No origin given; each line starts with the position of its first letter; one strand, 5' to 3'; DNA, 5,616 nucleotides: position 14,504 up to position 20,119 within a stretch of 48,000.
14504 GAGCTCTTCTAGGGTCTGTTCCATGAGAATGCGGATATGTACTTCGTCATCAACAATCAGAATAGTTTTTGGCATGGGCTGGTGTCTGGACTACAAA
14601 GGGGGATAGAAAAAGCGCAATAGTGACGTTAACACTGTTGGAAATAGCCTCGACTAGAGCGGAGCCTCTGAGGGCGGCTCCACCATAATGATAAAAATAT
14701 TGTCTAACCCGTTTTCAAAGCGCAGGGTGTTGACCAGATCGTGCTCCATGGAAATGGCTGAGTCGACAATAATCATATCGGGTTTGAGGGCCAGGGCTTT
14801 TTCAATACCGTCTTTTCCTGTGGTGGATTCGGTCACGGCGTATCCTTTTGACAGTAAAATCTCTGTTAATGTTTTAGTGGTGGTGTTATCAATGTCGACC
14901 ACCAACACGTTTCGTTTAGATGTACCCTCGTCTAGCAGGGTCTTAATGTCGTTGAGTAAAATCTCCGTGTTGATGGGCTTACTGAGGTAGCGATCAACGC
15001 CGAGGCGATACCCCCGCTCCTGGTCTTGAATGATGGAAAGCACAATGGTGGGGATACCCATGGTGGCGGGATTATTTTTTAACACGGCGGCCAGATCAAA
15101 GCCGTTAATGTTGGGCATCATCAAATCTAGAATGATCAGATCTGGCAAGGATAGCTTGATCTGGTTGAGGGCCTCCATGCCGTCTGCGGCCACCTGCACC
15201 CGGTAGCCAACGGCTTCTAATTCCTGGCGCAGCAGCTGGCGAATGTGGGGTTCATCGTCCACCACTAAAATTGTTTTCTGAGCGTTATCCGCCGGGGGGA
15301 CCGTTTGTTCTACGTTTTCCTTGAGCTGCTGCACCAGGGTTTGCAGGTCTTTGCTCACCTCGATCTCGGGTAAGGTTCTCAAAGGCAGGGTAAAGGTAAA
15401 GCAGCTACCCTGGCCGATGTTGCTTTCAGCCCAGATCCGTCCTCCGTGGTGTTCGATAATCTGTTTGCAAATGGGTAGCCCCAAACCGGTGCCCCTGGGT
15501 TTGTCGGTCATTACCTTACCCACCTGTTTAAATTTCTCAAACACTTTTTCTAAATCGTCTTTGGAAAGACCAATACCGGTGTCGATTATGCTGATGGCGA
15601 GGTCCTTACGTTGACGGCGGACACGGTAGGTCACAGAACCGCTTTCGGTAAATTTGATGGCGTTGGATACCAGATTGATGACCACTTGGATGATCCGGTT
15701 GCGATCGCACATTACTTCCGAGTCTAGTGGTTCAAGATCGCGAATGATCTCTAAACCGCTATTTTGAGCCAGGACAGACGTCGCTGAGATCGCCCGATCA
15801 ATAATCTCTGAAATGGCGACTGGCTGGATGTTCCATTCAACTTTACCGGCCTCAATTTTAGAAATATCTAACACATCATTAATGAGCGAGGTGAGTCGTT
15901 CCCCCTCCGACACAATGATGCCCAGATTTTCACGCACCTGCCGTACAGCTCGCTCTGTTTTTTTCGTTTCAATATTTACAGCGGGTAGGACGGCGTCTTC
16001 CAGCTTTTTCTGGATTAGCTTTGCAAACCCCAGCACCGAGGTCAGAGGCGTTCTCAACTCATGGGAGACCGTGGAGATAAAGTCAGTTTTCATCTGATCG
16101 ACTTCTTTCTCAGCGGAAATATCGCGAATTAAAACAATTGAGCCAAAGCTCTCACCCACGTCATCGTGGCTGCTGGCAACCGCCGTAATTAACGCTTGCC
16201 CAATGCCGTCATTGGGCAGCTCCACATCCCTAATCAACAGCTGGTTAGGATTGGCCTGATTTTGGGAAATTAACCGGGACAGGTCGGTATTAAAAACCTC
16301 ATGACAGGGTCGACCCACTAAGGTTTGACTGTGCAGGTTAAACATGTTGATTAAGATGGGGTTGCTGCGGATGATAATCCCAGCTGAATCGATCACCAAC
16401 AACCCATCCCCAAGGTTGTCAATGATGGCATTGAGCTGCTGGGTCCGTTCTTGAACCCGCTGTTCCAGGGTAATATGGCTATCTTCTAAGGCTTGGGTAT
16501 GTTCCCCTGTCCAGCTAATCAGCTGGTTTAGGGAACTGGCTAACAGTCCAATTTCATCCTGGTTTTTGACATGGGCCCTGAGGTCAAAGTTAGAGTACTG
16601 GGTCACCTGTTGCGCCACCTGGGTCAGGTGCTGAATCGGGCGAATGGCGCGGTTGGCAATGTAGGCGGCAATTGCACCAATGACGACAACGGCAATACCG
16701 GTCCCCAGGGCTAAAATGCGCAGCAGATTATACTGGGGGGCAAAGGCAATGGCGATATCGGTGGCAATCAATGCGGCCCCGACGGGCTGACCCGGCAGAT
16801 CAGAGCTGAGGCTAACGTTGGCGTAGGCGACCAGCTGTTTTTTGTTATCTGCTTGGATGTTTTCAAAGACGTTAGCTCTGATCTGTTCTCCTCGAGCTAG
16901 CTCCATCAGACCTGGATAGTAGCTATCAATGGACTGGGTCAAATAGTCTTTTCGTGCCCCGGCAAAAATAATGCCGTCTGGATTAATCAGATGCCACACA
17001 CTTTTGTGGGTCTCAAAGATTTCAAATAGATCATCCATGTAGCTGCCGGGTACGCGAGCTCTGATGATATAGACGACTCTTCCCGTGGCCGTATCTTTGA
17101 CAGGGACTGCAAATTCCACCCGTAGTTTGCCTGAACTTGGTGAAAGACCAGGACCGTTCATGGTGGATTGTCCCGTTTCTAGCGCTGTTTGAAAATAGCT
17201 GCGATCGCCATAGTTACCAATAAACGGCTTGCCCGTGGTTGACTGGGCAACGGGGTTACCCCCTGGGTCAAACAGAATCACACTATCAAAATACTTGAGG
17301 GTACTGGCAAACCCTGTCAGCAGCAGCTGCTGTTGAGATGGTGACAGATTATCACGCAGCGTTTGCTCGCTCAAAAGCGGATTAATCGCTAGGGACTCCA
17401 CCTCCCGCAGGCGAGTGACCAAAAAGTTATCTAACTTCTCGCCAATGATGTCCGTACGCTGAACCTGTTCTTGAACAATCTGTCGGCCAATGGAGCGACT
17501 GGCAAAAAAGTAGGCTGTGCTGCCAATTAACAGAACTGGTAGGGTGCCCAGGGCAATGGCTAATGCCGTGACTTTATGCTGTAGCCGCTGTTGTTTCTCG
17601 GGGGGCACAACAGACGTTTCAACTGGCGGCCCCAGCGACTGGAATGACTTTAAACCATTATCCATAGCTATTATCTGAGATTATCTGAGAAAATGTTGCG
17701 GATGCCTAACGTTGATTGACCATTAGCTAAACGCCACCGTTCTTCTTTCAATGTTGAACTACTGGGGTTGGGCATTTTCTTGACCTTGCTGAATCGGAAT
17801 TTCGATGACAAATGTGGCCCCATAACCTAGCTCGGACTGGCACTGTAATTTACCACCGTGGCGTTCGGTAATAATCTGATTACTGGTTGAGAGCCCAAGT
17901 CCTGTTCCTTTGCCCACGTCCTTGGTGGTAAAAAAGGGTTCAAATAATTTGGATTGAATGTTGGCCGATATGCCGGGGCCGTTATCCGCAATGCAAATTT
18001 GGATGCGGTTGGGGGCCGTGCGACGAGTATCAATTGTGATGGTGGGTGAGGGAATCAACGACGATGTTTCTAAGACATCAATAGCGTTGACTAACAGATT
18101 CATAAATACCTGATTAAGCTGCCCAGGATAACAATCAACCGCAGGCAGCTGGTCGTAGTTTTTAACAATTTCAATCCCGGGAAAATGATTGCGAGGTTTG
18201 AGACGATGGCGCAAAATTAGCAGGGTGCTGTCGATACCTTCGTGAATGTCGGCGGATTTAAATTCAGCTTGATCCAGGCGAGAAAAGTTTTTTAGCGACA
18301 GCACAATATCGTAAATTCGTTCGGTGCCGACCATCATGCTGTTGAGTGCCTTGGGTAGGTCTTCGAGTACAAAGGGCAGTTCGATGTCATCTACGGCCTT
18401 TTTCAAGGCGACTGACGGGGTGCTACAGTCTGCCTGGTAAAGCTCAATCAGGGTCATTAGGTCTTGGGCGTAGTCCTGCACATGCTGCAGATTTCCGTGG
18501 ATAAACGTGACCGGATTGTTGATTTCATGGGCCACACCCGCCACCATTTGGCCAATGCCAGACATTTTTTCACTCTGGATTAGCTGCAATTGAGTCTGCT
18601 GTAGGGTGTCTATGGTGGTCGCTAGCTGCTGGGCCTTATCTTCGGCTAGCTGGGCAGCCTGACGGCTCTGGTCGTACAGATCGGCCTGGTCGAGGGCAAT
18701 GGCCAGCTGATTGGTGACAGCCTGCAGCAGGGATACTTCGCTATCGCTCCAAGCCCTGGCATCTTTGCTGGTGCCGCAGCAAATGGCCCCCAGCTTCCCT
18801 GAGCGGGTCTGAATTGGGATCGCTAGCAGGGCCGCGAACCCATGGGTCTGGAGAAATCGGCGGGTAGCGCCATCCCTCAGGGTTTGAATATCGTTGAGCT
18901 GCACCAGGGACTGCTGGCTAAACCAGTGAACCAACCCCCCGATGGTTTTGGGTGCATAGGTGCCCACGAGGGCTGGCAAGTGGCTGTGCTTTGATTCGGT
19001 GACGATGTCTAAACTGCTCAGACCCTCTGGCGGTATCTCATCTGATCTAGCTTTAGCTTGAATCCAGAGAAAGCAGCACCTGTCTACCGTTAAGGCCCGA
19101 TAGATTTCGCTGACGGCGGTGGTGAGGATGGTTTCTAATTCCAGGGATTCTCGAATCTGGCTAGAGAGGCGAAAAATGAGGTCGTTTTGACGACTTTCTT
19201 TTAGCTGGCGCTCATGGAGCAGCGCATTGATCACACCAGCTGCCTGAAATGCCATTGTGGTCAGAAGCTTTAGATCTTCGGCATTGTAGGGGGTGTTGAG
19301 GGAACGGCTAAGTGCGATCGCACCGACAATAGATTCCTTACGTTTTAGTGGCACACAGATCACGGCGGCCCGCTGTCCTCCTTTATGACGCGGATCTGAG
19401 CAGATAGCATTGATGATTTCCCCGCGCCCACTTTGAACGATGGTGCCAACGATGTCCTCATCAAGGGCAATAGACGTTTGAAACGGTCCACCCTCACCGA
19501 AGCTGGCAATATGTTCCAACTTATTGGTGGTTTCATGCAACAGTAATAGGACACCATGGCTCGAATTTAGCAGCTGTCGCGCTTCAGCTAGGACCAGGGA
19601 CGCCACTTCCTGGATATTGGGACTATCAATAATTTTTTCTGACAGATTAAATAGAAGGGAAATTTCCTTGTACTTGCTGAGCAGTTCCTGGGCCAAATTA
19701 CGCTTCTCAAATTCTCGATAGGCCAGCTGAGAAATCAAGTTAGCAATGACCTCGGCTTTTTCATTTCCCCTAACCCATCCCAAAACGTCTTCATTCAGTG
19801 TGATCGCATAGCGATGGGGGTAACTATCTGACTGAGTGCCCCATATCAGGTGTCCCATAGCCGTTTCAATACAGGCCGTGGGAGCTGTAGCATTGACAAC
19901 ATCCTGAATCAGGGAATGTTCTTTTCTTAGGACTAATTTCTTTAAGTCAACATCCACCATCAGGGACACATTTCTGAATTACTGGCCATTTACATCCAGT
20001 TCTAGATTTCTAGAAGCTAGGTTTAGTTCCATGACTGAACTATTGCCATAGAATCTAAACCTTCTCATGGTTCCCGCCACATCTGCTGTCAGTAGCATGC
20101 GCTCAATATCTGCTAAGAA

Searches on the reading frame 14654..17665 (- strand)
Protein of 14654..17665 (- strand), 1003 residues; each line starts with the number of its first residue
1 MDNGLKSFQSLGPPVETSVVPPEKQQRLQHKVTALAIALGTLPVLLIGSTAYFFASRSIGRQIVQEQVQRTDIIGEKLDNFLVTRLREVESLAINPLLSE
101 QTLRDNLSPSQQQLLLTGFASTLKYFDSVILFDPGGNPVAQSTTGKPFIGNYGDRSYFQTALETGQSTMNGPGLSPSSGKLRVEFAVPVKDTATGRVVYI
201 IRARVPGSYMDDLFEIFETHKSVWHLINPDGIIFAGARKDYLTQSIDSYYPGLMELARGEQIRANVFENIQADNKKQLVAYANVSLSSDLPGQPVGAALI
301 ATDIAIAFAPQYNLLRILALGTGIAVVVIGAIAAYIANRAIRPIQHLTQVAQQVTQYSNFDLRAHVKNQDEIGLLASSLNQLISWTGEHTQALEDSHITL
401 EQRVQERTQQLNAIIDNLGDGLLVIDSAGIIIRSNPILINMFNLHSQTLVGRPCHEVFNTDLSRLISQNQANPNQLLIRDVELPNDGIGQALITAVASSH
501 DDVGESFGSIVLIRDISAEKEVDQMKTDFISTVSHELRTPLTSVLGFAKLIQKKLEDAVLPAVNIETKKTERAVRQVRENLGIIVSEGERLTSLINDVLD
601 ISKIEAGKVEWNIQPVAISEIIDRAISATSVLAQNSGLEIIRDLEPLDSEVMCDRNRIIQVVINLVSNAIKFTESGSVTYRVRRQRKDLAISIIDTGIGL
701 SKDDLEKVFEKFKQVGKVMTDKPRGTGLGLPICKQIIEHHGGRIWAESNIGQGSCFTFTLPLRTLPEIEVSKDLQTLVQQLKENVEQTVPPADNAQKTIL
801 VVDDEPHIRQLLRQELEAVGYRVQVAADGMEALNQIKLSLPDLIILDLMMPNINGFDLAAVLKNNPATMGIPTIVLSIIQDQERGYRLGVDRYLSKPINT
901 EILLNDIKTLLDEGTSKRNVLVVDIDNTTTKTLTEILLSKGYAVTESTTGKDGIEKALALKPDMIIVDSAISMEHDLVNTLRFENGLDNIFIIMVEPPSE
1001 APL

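Call 5: search_protein_families(library=pfam, proteins=[window:14654-17665:-], max_evalue=0.01)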
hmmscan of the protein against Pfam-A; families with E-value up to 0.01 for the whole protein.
window:14654-17665:- (1003 aa): 9 families
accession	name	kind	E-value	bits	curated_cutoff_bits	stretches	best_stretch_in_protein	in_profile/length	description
PF02518.31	HATPase_c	-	3.8e-31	108.2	26.4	1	654-763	2-110/111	Histidine kinase-, DNA gyrase B-, and HSP90-like ATPase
PF00072.30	Response_reg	-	4.3e-29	101.4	30.2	2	799-907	1-110/111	Response regulator receiver domain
PF00512.31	HisKA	-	1.3e-17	64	26.9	1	525-607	1-66/66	His Kinase A (phospho-acceptor) domain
PF02743.24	dCache_1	-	2.7e-14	53.7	45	1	58-285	2-231/240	Cache domain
PF00672.30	HAMP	-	2.1e-08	34.8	25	1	336-382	2-47/53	HAMP domain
PF00989.32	PAS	-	1.1e-06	29.1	22.6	1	410-516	2-113/113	PAS fold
PF08448.16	PAS_4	-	4.6e-05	24.1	23.1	1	416-520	2-109/110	PAS fold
PF13426.13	PAS_9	-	0.00018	22.1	27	1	420-517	2-102/103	PAS domain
PF13589.12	HATPase_c_3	-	0.0028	18.1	25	1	660-714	5-58/137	Histidine kinase-, DNA gyrase B-, and HSP90-like ATPase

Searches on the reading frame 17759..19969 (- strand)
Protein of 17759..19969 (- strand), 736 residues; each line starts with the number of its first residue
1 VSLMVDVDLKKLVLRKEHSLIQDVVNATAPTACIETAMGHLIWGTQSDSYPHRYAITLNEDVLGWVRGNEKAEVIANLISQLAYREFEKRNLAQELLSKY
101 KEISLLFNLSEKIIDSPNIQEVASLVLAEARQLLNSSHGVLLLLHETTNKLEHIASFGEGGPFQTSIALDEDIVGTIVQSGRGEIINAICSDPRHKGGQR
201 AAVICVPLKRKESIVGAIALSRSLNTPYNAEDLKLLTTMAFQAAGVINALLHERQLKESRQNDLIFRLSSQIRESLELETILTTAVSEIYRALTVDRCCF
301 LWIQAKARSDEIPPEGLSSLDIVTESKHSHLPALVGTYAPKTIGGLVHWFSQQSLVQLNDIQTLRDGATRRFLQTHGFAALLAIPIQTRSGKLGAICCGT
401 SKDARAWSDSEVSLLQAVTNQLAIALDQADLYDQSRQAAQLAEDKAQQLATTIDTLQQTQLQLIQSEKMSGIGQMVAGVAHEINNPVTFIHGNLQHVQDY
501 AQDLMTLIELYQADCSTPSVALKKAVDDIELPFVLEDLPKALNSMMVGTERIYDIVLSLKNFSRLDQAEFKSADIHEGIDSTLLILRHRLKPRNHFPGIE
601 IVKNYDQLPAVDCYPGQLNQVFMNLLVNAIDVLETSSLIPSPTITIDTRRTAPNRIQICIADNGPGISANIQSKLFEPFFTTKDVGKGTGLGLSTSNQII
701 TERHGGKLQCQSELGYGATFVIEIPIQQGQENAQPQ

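Call 5: search_protein_families(library=pfam, proteins=[window:17759-19969:-], max_evalue=0.01)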
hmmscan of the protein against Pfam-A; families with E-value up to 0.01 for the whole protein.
window:17759-19969:- (736 aa): 6 families
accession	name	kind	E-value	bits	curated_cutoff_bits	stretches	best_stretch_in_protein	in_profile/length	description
PF01590.32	GAF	-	7.7e-29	101.3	22.4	2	277-426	1-133/133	GAF domain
PF13185.12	GAF_2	-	3.3e-26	92.6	28.6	2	118-247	3-135/136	GAF domain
PF02518.31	HATPase_c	-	8.9e-24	84.5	26.4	1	617-727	5-110/111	Histidine kinase-, DNA gyrase B-, and HSP90-like ATPase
PF13492.12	GAF_3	-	1.1e-20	74.8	27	2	119-247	2-127/129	GAF domain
PF00512.31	HisKA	-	5e-07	30.1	26.9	1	473-500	3-30/66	His Kinase A (phospho-acceptor) domain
PF14501.12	HATPase_c_5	-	0.0053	17.1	22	0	618-713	6-91/102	GHKL domain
